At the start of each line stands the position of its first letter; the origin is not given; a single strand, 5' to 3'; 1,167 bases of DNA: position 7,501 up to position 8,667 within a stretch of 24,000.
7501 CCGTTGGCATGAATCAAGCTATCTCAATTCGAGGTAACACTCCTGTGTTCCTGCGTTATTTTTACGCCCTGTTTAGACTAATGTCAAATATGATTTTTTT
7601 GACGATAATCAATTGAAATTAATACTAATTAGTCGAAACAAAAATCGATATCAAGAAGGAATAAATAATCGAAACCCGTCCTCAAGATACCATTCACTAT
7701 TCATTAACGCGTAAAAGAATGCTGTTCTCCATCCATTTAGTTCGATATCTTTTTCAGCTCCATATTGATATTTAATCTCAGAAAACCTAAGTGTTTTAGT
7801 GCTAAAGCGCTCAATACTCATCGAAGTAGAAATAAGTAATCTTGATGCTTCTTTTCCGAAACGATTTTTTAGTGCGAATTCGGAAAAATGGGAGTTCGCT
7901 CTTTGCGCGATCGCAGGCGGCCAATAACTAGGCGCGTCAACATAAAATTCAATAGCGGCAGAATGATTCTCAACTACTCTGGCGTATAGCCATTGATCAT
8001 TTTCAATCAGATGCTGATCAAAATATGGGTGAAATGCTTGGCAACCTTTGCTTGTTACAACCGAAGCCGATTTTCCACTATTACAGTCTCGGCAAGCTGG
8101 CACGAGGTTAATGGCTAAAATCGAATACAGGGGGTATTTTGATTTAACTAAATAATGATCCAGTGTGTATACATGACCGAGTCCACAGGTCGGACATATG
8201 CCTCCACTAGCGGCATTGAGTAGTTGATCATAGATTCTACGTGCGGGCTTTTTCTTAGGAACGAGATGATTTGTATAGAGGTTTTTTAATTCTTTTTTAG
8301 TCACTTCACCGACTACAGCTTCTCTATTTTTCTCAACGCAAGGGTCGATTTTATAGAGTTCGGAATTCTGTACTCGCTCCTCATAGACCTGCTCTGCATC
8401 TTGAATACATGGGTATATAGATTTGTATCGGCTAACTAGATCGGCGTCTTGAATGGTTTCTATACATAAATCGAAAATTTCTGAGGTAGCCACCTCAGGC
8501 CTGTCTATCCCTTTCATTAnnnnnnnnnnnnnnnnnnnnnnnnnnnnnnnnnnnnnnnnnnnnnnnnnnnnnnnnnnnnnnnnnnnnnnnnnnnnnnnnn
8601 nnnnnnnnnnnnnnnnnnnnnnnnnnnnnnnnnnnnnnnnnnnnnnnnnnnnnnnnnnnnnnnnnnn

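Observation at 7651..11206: Three-gene operon: unknown Zn-ribbon protein + N-terminally extended ABC ATPase + HNH nuclease (Septu-like core with unexplained extra parts)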

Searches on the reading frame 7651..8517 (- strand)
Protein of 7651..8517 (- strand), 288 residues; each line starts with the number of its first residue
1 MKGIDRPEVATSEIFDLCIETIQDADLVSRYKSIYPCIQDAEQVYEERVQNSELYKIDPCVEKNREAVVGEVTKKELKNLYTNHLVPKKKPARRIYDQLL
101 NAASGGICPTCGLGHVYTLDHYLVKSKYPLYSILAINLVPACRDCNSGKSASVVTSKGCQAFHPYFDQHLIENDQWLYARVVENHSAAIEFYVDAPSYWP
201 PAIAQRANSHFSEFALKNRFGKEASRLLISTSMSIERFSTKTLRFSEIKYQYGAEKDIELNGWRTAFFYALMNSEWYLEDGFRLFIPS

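Call 3: search_protein_families(library=padloc, proteins=[window:7651-8517:-], max_evalue=0.01)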
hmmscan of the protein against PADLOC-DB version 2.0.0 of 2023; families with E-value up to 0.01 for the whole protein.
window:7651-8517:- (288 aa): 41 families (the best 25 are shown)
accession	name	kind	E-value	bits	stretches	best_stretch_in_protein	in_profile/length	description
PDLC04256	PDC-M01B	-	9.8e-89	295.7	1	1-279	1-282/285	-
PDLC04264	PDC-M01B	-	3.4e-88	294.1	1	1-283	1-279/282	-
PDLC04253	PDC-M01B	-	6.9e-85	283.5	1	1-279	1-280/366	-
PDLC04255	PDC-M01B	-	4.8e-73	244.3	1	1-277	1-280/285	-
PDLC04259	PDC-M01B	-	1.3e-62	210.3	1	1-284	1-274/277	-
PDLC04248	PDC-M01B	-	9.1e-60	200.2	1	73-283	2-213/216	-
PDLC04247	PDC-M01B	-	6.8e-54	181.6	1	1-279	1-277/286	-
PDLC04251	PDC-M01B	-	1.7e-45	153.6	1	4-278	6-273/279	-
PDLC04249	PDC-M01B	-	4.4e-42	142.6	1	7-283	7-278/286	-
PDLC04263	PDC-M01B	-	7.1e-42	142.1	1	1-280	1-278/291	-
PDLC04262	PDC-M01B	-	1.9e-38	130.7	1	24-283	3-257/259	-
PDLC04252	PDC-M01B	-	4.5e-34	115.9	1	13-285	9-280/294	-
PDLC04266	PDC-M01B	-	3e-32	110.3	1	66-283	56-277/281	-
PDLC04270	PDC-M01B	-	7.2e-31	105.6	1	4-278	5-268/280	-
PDLC04261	PDC-M01B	-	7.1e-28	96.1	1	3-222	3-231/304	-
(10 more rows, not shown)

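Call 4: search_protein_families(library=pfam, proteins=[window:7651-8517:-], max_evalue=0.1)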
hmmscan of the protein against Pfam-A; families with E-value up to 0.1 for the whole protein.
window:7651-8517:- (288 aa): 2 families
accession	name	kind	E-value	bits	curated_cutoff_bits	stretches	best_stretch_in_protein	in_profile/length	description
PF05086.17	Dicty_REP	-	0.069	11.6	21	1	17-96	181-258/911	Dictyostelium (Slime Mold) REP protein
PF01844.29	HNH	-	0.077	13.6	21.4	0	137-151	32-46/47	HNH endonuclease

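Call 5: search_protein_families(library=ncbifam, proteins=[window:7651-8517:-], max_evalue=0.1)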
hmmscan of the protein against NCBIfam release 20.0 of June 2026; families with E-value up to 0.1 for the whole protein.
window:7651-8517:- (288 aa): 0 families

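Call 8: search_protein_families(library=phrogs, proteins=[window:7651-8517:-], max_evalue=0.1)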
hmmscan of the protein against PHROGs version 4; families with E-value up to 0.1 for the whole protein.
window:7651-8517:- (288 aa): 10 families
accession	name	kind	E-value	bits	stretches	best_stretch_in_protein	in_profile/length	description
phrog_10378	-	DNA, RNA and nucleotide metabolism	2e-69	235.5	1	1-279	1-294/296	HNH endonuclease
phrog_18937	-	unknown function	4.2e-17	63.5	1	92-170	83-160/293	-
phrog_2214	-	DNA, RNA and nucleotide metabolism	3.9e-05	24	1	65-154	154-241/429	HNH endonuclease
phrog_8644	-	unknown function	5.2e-05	23.6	1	116-152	151-187/322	-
phrog_16016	-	DNA, RNA and nucleotide metabolism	0.00037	20.9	1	102-150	45-98/252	HNH endonuclease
phrog_14314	-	DNA, RNA and nucleotide metabolism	0.0012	20.3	1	137-156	49-68/252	HNH endonuclease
phrog_5718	-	DNA, RNA and nucleotide metabolism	0.0013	18.8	1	59-154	82-178/394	HNH endonuclease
phrog_338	-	DNA, RNA and nucleotide metabolism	0.0033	17.9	1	91-167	193-267/340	HNH endonuclease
phrog_2118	-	DNA, RNA and nucleotide metabolism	0.0047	17.5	1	100-153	171-225/301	HNH endonuclease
phrog_16726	-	DNA, RNA and nucleotide metabolism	0.085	13.5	0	107-157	95-148/308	HNH endonuclease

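Call 19: search_solved_structures(query=window:7651-8517:-, max_evalue=1, show_alignments=1)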
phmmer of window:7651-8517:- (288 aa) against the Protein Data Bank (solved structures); distinct sequences matched with E-value up to 1: 1.
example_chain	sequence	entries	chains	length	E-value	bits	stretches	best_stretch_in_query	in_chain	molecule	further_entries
4h9d_A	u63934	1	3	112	0.79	12.4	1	98-150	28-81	HNH endonuclease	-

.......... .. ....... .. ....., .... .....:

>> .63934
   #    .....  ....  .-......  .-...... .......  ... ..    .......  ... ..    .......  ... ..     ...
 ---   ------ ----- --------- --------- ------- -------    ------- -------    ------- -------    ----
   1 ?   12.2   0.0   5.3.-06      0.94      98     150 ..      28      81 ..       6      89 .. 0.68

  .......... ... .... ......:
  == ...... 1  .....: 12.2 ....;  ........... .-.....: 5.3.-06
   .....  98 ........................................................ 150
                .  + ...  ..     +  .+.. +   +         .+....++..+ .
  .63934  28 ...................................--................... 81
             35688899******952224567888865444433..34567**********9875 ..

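Call 51: search_solved_structures(query=A3, max_evalue=1, show_alignments=1)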
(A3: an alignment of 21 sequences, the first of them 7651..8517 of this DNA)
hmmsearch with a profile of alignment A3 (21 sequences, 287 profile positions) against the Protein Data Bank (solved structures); distinct sequences matched with E-value up to 1: 11.
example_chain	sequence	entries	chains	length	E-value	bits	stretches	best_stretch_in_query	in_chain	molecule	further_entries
4h9d_A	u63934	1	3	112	0.0019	20.8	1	81-153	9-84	HNH endonuclease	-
9k32_A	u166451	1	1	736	0.018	17.7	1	81-154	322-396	HNH nuclease domain-containing protein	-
9vh1_F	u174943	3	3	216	0.036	16.7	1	105-147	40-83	Retron Ec78 putative HNH endonuclease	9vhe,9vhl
9l7p_H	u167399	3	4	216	0.065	15.8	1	104-146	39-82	TIGR02646 family protein | Retron I-A effector PtuB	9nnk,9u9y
9kjx_F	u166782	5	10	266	0.094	15.3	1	104-146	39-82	TIGR02646 family protein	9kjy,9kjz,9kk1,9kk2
9nnb_J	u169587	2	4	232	0.095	15.3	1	104-146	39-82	Retron I-A effector PtuB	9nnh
9lgi_A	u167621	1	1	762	0.11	15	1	56-153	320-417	HNH nuclease domain-containing protein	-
8w2s_A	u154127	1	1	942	0.16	14.6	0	100-153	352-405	HNH nuclease domain-containing protein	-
22bv_F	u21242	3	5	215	0.16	14.5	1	105-146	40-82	TIGR02646 family protein | PtuB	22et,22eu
8w2z_A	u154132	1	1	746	0.8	12.2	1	100-153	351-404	HNH nuclease domain-containing protein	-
8zq9_B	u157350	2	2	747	0.8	12.2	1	100-153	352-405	a protein | HNH nuclease domain-containing protein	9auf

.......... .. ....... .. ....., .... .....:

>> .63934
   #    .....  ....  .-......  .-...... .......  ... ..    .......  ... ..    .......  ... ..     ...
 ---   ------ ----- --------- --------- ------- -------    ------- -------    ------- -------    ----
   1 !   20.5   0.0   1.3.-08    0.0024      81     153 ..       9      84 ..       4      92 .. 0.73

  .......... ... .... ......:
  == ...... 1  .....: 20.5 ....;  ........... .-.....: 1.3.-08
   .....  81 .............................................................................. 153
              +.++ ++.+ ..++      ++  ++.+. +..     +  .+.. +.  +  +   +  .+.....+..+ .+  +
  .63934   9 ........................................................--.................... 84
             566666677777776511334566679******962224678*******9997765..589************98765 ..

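Call 59: list_cluster_members(proteins=[P0008, window:7651-8517:-, window:10120-11151:-, window:10120-11163:-])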
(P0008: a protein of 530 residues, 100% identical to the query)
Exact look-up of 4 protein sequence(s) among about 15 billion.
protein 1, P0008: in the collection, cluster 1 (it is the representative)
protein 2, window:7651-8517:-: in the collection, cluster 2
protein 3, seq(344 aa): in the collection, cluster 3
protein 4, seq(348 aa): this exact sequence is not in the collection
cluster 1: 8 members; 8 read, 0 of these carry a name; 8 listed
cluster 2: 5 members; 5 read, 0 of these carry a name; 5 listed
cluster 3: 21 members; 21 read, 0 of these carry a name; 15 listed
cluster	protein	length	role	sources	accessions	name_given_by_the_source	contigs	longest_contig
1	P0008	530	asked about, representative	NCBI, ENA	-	-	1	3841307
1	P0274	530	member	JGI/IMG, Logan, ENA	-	-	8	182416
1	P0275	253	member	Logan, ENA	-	-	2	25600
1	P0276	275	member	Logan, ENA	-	-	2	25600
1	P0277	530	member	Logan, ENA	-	-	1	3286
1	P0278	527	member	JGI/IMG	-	-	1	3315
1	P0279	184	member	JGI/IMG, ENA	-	-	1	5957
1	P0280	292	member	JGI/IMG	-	-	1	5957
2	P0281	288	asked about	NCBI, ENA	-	-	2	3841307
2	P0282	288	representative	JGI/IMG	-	-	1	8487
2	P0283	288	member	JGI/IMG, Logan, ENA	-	-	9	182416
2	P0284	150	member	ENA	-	-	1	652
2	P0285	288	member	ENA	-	-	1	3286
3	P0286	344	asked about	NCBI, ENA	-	-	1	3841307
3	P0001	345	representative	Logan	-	-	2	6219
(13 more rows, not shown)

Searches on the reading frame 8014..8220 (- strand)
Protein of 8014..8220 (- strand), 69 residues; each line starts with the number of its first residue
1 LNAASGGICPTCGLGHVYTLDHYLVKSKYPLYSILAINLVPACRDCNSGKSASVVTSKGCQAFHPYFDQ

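Call 86: search_protein_families(library=padloc, proteins=[window:8014-8220:-], max_evalue=10)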
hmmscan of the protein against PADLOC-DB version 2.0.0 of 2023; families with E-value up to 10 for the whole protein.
seq(69 aa): 49 families (the best 25 are shown)
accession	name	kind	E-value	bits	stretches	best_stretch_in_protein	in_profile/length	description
PDLC04264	PDC-M01B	-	6.1e-31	106.2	1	2-69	96-163/282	-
PDLC04256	PDC-M01B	-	5.1e-30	103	1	3-69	102-169/285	-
PDLC04253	PDC-M01B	-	1.2e-28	98.5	1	8-69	107-168/366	-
PDLC04255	PDC-M01B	-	1.4e-28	98.5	1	1-69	102-170/285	-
PDLC04259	PDC-M01B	-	2.7e-25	87.9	1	6-69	94-156/277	-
PDLC04248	PDC-M01B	-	7.2e-25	86.2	1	3-69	31-97/216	-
PDLC04247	PDC-M01B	-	3.1e-22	77.7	1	2-69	96-163/286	-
PDLC04251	PDC-M01B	-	3.8e-22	77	1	4-69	97-161/279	-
PDLC04249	PDC-M01B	-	3.5e-21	74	1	2-69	95-162/286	-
PDLC04270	PDC-M01B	-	2.1e-20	71.3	1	8-69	97-160/280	-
PDLC04263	PDC-M01B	-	9.1e-20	69.5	1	4-69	97-162/291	-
PDLC04266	PDC-M01B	-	1.1e-18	65.8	1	8-67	96-156/281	-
PDLC04252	PDC-M01B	-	4.2e-17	60.2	1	8-69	97-158/294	-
PDLC04268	PDC-M01B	-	2.6e-16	57.8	1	9-69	88-149/275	-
PDLC04261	PDC-M01B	-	3.2e-15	54.6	1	8-68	112-172/304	-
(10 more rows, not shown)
